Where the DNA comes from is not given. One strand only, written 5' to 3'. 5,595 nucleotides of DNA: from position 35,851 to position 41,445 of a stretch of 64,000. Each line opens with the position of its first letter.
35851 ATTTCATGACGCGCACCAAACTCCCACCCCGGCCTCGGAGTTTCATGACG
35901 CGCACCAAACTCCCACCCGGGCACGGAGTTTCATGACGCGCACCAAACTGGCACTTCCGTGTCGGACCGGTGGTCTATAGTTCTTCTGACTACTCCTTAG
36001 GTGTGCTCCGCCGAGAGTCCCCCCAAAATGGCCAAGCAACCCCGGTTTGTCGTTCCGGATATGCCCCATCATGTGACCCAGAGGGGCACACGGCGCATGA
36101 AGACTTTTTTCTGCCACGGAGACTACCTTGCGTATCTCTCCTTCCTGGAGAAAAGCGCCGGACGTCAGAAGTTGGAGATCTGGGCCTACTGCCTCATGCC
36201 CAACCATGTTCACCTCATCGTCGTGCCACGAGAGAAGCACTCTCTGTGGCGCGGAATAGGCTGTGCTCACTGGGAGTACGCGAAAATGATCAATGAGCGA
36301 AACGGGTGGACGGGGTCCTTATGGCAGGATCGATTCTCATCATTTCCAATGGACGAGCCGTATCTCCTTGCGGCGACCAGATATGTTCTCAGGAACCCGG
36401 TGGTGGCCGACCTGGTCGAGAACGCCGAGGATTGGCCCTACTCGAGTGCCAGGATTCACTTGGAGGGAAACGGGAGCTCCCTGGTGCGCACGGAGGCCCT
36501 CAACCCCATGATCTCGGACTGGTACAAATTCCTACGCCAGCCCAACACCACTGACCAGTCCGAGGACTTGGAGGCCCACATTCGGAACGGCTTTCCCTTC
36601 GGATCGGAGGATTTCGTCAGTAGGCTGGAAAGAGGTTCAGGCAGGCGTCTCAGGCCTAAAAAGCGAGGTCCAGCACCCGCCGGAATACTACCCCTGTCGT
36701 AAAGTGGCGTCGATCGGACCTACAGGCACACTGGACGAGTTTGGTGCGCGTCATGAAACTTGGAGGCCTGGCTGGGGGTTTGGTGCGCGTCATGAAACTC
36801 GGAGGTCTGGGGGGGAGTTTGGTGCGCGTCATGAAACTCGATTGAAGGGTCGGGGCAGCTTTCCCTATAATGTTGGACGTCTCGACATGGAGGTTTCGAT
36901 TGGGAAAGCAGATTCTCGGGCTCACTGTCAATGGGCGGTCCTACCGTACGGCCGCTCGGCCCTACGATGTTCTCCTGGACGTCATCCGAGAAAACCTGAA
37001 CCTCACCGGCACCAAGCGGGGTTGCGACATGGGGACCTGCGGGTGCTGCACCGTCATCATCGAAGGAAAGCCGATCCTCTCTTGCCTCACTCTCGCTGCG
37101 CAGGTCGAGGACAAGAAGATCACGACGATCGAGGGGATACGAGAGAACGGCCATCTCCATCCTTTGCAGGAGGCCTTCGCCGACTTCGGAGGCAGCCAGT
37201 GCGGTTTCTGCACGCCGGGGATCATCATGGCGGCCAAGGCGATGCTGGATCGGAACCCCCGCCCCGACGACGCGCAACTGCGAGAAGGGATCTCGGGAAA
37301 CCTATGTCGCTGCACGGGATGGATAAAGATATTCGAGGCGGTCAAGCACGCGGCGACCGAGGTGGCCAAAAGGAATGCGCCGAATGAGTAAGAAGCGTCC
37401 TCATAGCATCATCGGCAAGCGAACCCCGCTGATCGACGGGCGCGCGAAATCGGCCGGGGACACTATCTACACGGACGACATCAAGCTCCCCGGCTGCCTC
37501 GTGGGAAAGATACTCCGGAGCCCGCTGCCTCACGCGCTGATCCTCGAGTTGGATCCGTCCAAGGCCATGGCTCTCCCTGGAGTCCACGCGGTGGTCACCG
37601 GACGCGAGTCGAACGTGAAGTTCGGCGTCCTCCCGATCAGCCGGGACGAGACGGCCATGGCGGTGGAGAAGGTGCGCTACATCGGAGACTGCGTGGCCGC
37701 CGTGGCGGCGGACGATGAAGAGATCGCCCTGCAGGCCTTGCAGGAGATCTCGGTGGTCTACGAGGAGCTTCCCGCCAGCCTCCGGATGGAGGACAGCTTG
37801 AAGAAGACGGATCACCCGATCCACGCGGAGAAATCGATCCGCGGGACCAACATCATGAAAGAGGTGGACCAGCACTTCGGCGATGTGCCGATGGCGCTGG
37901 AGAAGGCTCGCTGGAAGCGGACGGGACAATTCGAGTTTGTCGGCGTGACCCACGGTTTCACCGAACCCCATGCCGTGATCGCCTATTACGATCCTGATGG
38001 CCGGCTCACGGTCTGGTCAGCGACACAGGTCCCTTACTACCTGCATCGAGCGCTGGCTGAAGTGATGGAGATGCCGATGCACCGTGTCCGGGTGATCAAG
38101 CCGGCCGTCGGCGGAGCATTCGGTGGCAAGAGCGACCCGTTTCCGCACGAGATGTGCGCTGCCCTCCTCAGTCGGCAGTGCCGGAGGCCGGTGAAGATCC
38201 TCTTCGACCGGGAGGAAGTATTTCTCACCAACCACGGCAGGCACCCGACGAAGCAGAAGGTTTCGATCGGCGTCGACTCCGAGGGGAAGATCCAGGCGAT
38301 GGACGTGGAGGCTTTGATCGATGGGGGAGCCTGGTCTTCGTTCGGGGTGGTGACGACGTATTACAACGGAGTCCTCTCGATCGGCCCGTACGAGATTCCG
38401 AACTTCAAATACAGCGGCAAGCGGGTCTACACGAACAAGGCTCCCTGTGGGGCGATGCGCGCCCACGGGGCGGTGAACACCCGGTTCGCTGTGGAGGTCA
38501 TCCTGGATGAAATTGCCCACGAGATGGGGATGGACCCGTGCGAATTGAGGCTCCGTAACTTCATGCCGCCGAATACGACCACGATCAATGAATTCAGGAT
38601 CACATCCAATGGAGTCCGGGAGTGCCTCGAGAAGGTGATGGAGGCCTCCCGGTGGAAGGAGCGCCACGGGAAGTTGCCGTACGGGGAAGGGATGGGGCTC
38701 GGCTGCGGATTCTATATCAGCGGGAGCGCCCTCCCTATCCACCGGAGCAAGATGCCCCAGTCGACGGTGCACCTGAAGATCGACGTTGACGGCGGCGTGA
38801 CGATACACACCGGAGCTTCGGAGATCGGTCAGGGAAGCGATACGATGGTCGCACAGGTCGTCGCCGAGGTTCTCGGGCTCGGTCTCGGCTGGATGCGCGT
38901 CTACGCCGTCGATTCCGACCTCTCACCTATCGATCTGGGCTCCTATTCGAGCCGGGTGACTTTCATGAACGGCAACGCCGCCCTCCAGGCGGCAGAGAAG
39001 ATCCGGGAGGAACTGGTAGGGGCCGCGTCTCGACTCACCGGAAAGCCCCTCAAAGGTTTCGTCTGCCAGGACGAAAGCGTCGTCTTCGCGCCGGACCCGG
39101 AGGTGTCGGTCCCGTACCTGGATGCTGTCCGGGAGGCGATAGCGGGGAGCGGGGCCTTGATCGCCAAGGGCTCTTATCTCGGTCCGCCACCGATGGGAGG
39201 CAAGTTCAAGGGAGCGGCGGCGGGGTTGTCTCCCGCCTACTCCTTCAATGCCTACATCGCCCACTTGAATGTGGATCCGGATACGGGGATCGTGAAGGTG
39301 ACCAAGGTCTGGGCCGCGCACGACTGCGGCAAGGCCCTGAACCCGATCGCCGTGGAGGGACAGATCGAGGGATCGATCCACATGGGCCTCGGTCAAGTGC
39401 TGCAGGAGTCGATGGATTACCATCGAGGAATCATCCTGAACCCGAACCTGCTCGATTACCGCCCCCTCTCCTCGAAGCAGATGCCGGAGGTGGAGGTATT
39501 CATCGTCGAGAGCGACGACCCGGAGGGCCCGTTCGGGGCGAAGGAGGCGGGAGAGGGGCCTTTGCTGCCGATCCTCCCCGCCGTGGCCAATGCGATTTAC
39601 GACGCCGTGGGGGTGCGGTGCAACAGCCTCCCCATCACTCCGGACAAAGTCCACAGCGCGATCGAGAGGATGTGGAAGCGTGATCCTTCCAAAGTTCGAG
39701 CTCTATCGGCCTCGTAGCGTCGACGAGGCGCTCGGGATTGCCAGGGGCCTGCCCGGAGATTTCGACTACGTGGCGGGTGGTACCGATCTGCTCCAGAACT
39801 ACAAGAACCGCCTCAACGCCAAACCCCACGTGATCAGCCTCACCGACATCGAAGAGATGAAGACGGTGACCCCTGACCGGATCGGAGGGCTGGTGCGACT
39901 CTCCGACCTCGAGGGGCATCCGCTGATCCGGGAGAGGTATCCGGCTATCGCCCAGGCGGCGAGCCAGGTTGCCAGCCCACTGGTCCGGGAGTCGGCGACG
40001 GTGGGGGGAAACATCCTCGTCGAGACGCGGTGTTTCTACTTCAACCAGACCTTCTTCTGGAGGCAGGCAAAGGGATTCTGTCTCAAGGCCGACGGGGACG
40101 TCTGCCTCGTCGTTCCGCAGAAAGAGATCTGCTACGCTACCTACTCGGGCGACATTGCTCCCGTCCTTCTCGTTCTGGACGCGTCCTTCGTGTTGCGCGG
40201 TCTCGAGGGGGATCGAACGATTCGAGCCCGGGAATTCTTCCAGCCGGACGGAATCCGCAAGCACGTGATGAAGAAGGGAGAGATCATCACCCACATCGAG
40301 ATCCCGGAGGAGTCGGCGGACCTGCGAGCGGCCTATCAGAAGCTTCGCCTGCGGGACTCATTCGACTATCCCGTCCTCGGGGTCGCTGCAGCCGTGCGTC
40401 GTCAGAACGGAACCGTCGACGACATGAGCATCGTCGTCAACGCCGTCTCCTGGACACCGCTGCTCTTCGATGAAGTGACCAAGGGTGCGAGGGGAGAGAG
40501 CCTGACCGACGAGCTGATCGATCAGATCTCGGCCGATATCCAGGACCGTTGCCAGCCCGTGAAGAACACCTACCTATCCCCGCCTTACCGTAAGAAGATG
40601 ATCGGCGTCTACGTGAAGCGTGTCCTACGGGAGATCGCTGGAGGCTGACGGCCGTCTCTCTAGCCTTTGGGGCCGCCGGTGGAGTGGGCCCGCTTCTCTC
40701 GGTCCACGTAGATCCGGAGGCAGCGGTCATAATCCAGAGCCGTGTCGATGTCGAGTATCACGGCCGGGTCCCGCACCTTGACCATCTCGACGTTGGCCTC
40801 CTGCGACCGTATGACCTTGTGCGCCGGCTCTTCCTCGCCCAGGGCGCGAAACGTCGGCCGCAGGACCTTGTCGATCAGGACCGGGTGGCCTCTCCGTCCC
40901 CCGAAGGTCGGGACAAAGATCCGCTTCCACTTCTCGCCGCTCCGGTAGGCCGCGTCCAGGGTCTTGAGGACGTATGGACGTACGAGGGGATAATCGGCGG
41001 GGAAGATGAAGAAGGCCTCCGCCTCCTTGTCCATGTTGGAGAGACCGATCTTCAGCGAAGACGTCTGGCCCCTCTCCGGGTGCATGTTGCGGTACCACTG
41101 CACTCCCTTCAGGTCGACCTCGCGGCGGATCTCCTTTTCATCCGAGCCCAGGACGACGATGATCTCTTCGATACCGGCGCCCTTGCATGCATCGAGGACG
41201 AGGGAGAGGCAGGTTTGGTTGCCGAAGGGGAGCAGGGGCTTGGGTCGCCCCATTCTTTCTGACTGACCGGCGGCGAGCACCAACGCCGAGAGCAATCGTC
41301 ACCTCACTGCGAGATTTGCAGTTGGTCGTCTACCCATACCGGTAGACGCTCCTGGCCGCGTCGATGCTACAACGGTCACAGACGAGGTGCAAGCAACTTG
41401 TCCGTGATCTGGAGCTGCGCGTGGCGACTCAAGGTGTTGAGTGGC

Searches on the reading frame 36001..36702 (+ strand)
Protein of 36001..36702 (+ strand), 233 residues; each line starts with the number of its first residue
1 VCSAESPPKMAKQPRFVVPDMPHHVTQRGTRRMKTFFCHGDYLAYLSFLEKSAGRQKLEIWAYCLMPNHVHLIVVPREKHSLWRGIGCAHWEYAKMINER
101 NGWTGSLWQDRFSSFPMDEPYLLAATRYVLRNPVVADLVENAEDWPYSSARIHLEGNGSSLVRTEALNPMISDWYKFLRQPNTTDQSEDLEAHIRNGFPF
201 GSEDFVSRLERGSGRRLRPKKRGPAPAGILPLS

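Call 40: search_protein_families(library=pfam, proteins=[window:36001-36702:+], max_evalue=0.0001)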
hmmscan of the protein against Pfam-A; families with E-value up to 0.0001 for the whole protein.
window:36001-36702:+ (233 aa): 1 family
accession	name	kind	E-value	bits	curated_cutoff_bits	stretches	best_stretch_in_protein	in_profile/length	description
PF01797.21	Y1_Tnp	-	1.8e-10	41.4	23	1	22-129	6-118/121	Transposase IS200 like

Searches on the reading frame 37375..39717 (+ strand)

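Call 40: search_protein_families(library=pfam, proteins=[window:37375-39717:+], max_evalue=0.0001)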
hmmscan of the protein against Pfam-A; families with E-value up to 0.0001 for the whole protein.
window:37375-39717:+ (780 aa): 3 families
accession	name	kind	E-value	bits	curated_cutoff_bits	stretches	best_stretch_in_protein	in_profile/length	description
PF02738.23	MoCoBD_1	-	5e-79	265.3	27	1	158-396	7-244/244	Molybdopterin cofactor-binding domain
PF20256.3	MoCoBD_2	-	1.2e-63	215.7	27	1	421-704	2-283/283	Molybdopterin cofactor-binding domain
PF01315.27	Ald_Xan_dh_C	-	8.5e-27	94.1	31.3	1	28-133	2-110/110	Aldehyde oxidase and xanthine dehydrogenase, a/b hammerhead domain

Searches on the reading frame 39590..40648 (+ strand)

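Call 40: search_protein_families(library=pfam, proteins=[window:39590-40648:+], max_evalue=0.0001)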
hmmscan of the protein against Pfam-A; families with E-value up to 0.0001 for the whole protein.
window:39590-40648:+ (352 aa): 2 families
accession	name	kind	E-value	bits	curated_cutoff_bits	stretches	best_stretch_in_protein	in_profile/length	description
PF00941.27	FAD_binding_5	-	2.1e-39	135.5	27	1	35-240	2-169/170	FAD binding domain in molybdopterin dehydrogenase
PF03450.22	CO_deh_flav_C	-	9.4e-14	51.8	25.5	1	248-348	2-101/102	CO dehydrogenase flavoprotein C-terminal domain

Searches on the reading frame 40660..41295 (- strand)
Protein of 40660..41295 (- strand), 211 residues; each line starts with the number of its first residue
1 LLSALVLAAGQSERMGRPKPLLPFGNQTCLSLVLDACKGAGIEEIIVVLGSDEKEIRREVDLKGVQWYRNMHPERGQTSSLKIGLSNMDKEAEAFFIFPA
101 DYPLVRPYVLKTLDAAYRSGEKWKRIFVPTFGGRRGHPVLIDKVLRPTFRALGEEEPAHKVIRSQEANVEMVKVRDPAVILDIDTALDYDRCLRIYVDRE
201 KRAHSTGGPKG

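Call 40: search_protein_families(library=pfam, proteins=[window:40660-41295:-], max_evalue=0.0001)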
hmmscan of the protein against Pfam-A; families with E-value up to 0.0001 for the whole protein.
window:40660-41295:- (211 aa): 2 families
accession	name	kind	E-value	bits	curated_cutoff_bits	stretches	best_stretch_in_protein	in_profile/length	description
PF12804.13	NTP_transf_3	-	3.5e-35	122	27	1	4-165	1-157/160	MobA-like NTP transferase domain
PF00483.29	NTP_transferase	-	9.7e-05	22.5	21.2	0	4-102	2-111/245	Nucleotidyl transferase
